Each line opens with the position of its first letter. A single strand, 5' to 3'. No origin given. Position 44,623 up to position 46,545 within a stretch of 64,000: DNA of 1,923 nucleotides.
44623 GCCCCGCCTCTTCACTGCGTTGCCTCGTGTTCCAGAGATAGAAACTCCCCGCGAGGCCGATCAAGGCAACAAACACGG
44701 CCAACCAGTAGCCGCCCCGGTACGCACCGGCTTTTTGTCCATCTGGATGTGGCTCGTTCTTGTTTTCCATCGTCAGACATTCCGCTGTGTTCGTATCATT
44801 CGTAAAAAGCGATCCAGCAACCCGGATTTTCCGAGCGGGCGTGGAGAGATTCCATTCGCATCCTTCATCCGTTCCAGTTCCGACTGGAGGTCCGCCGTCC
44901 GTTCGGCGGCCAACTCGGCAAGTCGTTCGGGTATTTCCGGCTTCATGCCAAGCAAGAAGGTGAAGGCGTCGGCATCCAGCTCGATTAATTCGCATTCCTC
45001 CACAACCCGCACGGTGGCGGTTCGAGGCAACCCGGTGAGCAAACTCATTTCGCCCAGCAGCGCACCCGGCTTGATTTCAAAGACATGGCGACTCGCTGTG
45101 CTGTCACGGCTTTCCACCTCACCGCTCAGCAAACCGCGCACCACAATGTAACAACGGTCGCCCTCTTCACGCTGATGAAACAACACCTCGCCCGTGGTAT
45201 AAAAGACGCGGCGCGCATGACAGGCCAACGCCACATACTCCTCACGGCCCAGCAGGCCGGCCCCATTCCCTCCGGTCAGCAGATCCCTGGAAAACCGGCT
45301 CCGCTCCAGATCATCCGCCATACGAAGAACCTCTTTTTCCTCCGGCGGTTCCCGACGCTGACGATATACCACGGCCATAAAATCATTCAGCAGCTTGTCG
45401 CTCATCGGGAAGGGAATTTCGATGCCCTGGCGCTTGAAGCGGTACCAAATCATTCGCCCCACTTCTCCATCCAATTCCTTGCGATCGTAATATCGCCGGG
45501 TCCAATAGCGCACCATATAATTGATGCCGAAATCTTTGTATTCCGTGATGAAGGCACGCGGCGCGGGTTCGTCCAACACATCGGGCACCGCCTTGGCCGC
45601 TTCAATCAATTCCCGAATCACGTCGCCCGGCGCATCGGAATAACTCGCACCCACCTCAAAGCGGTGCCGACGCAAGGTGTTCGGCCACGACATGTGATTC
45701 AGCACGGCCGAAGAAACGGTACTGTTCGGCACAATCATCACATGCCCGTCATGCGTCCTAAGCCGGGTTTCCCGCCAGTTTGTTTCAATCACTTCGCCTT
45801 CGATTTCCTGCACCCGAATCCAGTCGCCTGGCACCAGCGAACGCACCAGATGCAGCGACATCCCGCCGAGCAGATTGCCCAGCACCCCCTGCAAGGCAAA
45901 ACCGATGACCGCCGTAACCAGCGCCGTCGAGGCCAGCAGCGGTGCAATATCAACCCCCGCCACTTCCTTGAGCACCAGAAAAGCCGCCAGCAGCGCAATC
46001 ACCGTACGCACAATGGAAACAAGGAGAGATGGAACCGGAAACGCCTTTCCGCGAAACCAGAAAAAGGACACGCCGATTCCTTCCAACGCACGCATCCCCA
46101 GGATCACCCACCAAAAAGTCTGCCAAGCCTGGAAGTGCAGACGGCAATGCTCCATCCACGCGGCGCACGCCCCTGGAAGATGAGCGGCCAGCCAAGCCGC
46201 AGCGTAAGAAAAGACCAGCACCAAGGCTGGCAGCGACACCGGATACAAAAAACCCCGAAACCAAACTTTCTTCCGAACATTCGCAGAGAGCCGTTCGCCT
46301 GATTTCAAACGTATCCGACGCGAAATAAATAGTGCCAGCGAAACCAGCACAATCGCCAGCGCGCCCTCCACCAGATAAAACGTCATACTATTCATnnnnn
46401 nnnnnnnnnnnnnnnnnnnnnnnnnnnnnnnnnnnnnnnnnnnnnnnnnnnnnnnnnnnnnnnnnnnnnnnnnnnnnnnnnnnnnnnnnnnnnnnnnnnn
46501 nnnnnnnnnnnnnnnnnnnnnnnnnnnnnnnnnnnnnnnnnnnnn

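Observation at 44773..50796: Self-contained putative cAMP module: SH3 protein, M48 protease, CHASE2 cyclase, MBL hydrolase, cNMP-MscS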

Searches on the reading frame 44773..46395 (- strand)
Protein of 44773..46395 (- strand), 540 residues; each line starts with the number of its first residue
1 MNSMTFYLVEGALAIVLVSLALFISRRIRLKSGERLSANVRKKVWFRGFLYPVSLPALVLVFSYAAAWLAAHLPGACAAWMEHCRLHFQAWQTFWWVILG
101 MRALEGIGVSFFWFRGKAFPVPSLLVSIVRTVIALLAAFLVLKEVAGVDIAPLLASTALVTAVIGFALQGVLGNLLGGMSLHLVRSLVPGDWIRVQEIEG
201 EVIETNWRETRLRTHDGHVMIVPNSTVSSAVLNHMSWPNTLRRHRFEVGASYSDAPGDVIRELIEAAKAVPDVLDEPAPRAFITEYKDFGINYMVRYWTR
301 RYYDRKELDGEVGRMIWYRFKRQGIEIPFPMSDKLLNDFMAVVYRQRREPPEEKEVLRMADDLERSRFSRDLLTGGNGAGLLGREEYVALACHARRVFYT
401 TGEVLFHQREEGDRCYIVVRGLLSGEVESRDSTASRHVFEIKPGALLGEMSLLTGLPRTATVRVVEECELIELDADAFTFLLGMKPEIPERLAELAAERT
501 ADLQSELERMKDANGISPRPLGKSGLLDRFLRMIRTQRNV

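Call 3: search_protein_families(library=pfam, proteins=[window:44773-46395:-], max_evalue=0.01)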
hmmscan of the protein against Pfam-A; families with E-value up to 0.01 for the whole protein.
window:44773-46395:- (540 aa): 3 families
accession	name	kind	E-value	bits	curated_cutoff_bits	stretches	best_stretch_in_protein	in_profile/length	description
PF00027.35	cNMP_binding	-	9.2e-18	64.5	27.5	1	397-482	2-86/89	Cyclic nucleotide-binding domain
PF21082.3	MS_channel_3rd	-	1.5e-14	54.6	21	1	245-327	2-88/88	Mechanosensitive ion channel MscS, C-terminal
PF00924.24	MS_channel_2nd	-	1.6e-14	54.2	20.2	1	171-233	2-65/68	Mechanosensitive ion channel, beta-domain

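Call 4: search_protein_families(library=ncbifam, proteins=[window:44773-46395:-], max_evalue=0.01)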
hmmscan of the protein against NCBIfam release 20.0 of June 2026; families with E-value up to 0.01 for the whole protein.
window:44773-46395:- (540 aa): 10 families
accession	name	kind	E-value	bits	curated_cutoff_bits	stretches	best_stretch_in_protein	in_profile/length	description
NF008438.0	PRK11281.1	equivalog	2.7e-18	65.2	991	1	163-330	915-1082/1113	mechanosensitive channel MscK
NF047602.1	MscsSHelicob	equivalog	3.3e-18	66.1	400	1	126-331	49-253/260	small-conductance mechanosensitive channel MscS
NF007662.0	PRK10334.1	subfamily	3.9e-18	65.7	321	1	123-333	67-274/286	small-conductance mechanosensitive channel MscS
NF008180.0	PRK10929.1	equivalog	7.9e-16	57.1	809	1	133-333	883-1082/1109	miniconductance mechanosensitive channel MscM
NF047601.1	MscSThanab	equivalog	4.7e-13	49.2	500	1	123-338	66-278/280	small-conductance mechanosensitive channel MscS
NF058543.1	ActPatMycb56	equivalog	9.5e-12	44.4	460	1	385-505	10-127/317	acetyltransferase Pat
TIGR03896.1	cyc_nuc_ocin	subfamily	3.9e-07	29.7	161.05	1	400-492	167-258/317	bacteriocin-type transport-associated protein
NF008732.0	PRK11753.1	equivalog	7.8e-07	28.8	266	1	392-503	21-132/214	cAMP-activated global transcriptional regulator CRP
NF008542.0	PRK11465.1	equivalog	1.9e-06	26.4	596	1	129-229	517-616/741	mechanosensitive channel protein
NF041163.2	encap_f2b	equivalog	0.00068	18.9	400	1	388-503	89-204/450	family 2B encapsulin nanocompartment shell protein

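Call 12: search_solved_structures(query=window:44773-46395:-, max_evalue=0.001)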
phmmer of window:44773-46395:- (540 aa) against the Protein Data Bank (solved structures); distinct sequences matched with E-value up to 0.001: 140 (the best 60 are shown).
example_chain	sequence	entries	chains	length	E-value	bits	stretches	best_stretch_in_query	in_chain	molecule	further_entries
7dlu_A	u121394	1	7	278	1.8e-19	72.9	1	122-331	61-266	Mechanosensitive ion channel MscS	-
2vv5_A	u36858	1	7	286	1.5e-17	66.6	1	122-333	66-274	SMALL-CONDUCTANCE MECHANOSENSITIVE CHANNEL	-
9h2v_A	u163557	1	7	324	1.6e-17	66.5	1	125-333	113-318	Low conductance mechanosensitive channel YnaI,Small-conductance mechanosensitive channel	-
9h2s_A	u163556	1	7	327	1.7e-17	66.4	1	125-333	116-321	Low conductance mechanosensitive channel YnaI,Small-conductance mechanosensitive channel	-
9p0o_A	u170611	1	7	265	4.5e-17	65.1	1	122-333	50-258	Small-conductance mechanosensitive channel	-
7onj_A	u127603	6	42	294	4.9e-17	64.9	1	122-333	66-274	Mechanosensitive channel of small conductance (MscS) | Small-conductance mechanosensitive channel | Mechanosensitive channel MscS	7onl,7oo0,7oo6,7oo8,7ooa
6rld_A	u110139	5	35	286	5.1e-17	64.9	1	122-333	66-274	Small-conductance mechanosensitive channel | Mechanosensitive channel MscS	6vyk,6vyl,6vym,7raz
9p0n_A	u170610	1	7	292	5.1e-17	64.9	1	122-333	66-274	Small-conductance mechanosensitive channel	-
6pwo_A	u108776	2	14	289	5.2e-17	64.8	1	122-333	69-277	Small-conductance mechanosensitive channel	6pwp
8ddj_A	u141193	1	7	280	5.3e-17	64.8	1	122-333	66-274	Mechanosensitive channel MscS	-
4age_A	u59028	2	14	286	5.5e-17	64.8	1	124-333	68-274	SMALL-CONDUCTANCE MECHANOSENSITIVE CHANNEL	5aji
2oau_A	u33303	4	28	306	6.3e-17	64.6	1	122-333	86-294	Small-conductance mechanosensitive channel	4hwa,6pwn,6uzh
4agf_A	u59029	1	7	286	2.3e-16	62.7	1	122-333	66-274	SMALL-CONDUCTANCE MECHANOSENSITIVE CHANNEL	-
9e65_A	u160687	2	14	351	1.4e-15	60.1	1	126-301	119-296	Low conductance mechanosensitive channel YnaI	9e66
9e68_G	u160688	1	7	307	3.8e-15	58.7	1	125-301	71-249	MscS/YnaI chimera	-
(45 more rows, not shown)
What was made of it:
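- On bCNG channels: MscS and CNBD structures matched (call 12).
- Closest known: bCNG channels. Same: The architecture is the same: an MscS pore and cytoplasmic cage followed by a C-terminal CNBD (calls 3, 12).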

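Call 58: search_protein_families(library=padloc, proteins=[window:44773-46395:-], max_evalue=0.01)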
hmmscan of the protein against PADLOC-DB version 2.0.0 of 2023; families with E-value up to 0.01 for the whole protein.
window:44773-46395:- (540 aa): 4 families
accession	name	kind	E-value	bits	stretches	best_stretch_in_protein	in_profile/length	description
PDLC02371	PycTIR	-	1.7e-08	32.2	1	389-502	32-140/288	-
PDLC00731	Effector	-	5.9e-08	30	1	390-501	36-142/306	TIR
PDLC00732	Effector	-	7.1e-05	19.9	1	397-501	39-138/301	TIR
PDLC00734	PycC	-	0.0019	15.4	1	398-479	37-117/374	Pycsar cyclase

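Call 80: find_homologous_proteins(query=window:44773-46395:-, max_evalue=1e-10)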
Query window:44773-46395:- (540 aa): 1023 proteins with E <= 1e-10 among 8000 candidates; the best 120 are listed.
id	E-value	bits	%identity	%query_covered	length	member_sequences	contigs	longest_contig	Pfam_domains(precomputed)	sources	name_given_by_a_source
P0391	0.0e+0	1041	90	94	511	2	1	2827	PF00924.25,PF00027.36,PF21082.3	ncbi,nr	ncbi:MAG: mechanosensitive ion channel family protein, partial [Kiritimatiellae bacterium]|nr:mechan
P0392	2.0e-275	933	78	100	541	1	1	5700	PF00924.25,PF00027.36,PF21082.3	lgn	-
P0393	2.5e-271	919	76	100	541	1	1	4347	PF00924.25,PF00027.36,PF21082.3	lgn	-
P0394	3.4e-253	859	73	100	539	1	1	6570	PF00924.25,PF00027.36,PF21082.3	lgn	-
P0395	3.3e-234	797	67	100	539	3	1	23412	PF00924.25,PF00027.36,PF21082.3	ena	-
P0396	2.8e-189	648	54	99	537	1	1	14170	PF00924.25,PF00027.36,PF21082.3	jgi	-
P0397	1.3e-177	610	53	99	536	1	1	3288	PF00924.25,PF00027.36,PF21082.3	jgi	jgi:small-conductance mechanosensitive channel/CRP-like cAMP-binding protein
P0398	2.3e-169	583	55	89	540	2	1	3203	PF00924.25,PF00027.36,PF21082.3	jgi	jgi:small-conductance mechanosensitive channel/CRP-like cAMP-binding protein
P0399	5.7e-167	575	57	84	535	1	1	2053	PF00924.25,PF00027.36,PF21082.3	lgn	-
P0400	4.1e-165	569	56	83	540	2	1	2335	PF00924.25,PF00027.36,PF21082.3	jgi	jgi:small-conductance mechanosensitive channel/CRP-like cAMP-binding protein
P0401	1.8e-164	566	56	85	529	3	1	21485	PF00924.25,PF00027.36,PF21082.3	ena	-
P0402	1.9e-164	566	52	99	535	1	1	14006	PF00924.25,PF00027.36,PF21082.3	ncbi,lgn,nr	ncbi:MAG: mechanosensitive ion channel [Spartobacteria bacterium]|nr:mechanosensitive ion channel [S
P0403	2.3e-164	566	55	88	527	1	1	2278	PF21088.3,PF00924.25,PF00027.36,PF21082.3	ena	-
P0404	4.1e-164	565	51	99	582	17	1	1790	PF00924.25,PF00027.36,PF21082.3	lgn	-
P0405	4.3e-163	562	49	99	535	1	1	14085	PF00924.25,PF00027.36,PF21082.3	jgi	-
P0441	1.1e-155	537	54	89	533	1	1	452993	PF00924.25,PF00027.36,PF21082.3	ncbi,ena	-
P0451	1.2e-154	534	51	97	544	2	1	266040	PF00924.25,PF00027.36,PF21082.3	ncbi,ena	-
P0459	5.2e-154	532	52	91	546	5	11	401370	PF00924.25,PF00027.36,PF21082.3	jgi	jgi:small-conductance mechanosensitive channel/CRP-like cAMP-binding protein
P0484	1.4e-152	527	54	83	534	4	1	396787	PF00924.25,PF00027.36,PF21082.3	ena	-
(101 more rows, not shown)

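Call 81: find_encoding_contigs(protein=P0441, flank=7000, max_places=1)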
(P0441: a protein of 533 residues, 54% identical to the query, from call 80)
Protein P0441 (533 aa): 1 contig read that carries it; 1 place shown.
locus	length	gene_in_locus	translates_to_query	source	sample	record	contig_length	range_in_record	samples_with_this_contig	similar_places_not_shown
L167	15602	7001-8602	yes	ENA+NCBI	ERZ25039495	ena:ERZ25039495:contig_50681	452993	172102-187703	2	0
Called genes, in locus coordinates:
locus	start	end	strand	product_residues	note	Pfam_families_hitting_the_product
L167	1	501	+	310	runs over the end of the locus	PF02470:MlaD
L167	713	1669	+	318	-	PF17874:TPR_MalT (faint), PF10602:RPN7 (faint), PF13424:TPR_12 (weak)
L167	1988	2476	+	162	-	PF08239:SH3_3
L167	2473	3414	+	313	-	PF01435:Peptidase_M48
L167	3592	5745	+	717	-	PF05226:CHASE2, PF00211:Guanylate_cyc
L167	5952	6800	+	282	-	PF00753:Lactamase_B, PF12706:Lactamase_B_2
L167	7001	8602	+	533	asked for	PF00924:MS_channel_2nd, PF21082:MS_channel_3rd, PF00027:cNMP_binding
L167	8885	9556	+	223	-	PF01726:LexA_DNA_bind, PF00717:Peptidase_S24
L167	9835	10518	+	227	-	-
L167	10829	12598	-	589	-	-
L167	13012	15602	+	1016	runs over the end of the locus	PF02811:PHP, PF07733:DNA_pol3_alpha, PF17657:DNA_pol3_finger, PF14579:HHH_6, PF01336:tRNA_anti-codon (weak)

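Call 82: find_encoding_contigs(protein=P0459, flank=7000, max_places=1)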
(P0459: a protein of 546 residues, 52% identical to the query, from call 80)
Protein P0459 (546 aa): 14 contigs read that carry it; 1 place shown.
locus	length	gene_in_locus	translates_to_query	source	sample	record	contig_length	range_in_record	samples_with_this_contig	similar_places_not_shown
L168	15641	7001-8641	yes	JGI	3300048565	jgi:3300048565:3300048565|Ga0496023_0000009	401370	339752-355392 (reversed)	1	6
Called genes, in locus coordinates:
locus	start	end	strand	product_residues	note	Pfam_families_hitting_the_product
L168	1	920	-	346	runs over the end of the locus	PF00291:PALP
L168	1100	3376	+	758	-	PF06452:CBM9_1, PF19313:DUF5916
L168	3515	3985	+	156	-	PF06347:SH3_4, PF08239:SH3_3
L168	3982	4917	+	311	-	PF01435:Peptidase_M48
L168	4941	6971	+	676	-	PF05226:CHASE2, PF00211:Guanylate_cyc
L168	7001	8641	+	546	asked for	PF00924:MS_channel_2nd, PF21082:MS_channel_3rd, PF00027:cNMP_binding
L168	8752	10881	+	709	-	-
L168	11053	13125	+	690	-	PF02897:Peptidase_S9_N, PF00326:Peptidase_S9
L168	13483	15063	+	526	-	PF13860:FlgD_ig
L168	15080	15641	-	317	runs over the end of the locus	PF00561:Abhydrolase_1, PF12146:Hydrolase_4 (weak)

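Call 83: find_encoding_contigs(protein=P0484, flank=7000, max_places=1)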
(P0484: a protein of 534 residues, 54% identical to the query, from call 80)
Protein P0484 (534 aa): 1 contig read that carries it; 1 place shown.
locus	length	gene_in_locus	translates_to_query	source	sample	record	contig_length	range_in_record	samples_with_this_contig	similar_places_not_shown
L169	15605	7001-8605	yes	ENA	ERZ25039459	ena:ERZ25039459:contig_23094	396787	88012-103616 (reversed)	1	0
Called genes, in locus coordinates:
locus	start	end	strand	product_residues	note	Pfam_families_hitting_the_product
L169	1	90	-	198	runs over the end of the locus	-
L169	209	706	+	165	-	PF06347:SH3_4 (weak), PF08239:SH3_3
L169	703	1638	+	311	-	PF01435:Peptidase_M48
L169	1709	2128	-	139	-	PF01934:HepT-like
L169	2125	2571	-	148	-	PF18765:Polbeta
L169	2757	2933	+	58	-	-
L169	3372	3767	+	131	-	PF12680:SnoaL_2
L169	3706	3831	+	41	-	-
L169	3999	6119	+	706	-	PF05226:CHASE2, PF00211:Guanylate_cyc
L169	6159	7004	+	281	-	PF00753:Lactamase_B, PF12706:Lactamase_B_2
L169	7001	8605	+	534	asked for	PF00924:MS_channel_2nd, PF21082:MS_channel_3rd, PF00027:cNMP_binding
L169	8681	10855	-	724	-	PF12437:GSIII_N, PF00120:Gln-synt_C, PF18318:Gln-synt_C-ter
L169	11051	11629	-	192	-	PF01135:PCMT, PF13489:Methyltransf_23, PF08704:GCD14 (weak), PF01209:Ubie_methyltran, PF13847:Methyltransf_31, PF13649:Methyltransf_25, PF08241:Methyltransf_11, PF08242:Methyltransf_12, +1 more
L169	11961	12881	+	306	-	PF01464:SLT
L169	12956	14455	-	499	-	PF01336:tRNA_anti-codon, PF00152:tRNA-synt_2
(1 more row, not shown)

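Call 84: find_encoding_contigs(protein=P0451, flank=7000, max_places=1)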
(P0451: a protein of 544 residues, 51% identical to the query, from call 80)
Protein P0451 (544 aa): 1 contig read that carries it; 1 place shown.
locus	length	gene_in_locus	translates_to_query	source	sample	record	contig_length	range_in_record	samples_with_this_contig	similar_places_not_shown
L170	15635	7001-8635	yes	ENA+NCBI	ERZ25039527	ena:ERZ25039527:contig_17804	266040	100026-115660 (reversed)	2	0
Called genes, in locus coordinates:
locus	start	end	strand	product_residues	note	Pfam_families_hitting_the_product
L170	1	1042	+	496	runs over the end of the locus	PF19313:DUF5916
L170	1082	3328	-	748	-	PF16657:Malt_amylase_C (faint), PF00128:Alpha-amylase, PF13860:FlgD_ig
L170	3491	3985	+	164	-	PF06347:SH3_4, PF08239:SH3_3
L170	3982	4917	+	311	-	PF01435:Peptidase_M48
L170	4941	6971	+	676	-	PF05226:CHASE2, PF00211:Guanylate_cyc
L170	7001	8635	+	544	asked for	PF00924:MS_channel_2nd, PF21082:MS_channel_3rd, PF00027:cNMP_binding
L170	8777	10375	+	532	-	PF02897:Peptidase_S9_N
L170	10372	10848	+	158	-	PF00326:Peptidase_S9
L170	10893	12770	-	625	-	PF01833:TIG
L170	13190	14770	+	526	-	PF13860:FlgD_ig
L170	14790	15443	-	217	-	-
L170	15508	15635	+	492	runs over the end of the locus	PF03060:NMO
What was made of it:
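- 44773..46395 (-): MscS-family channel with C-terminal CNBD (bCNG architecture), 540 aa. About 4-5 TM helices, pore helix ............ (45862-45897), CNBD 44950-45207, phosphate-binding cassette (PBC) 45016-45054. Directly downstream of the CHASE2 cyclase in 4/4 channel-centred look-ups (calls 81-84).
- Channel-centred: 4/4 (calls 81-84).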
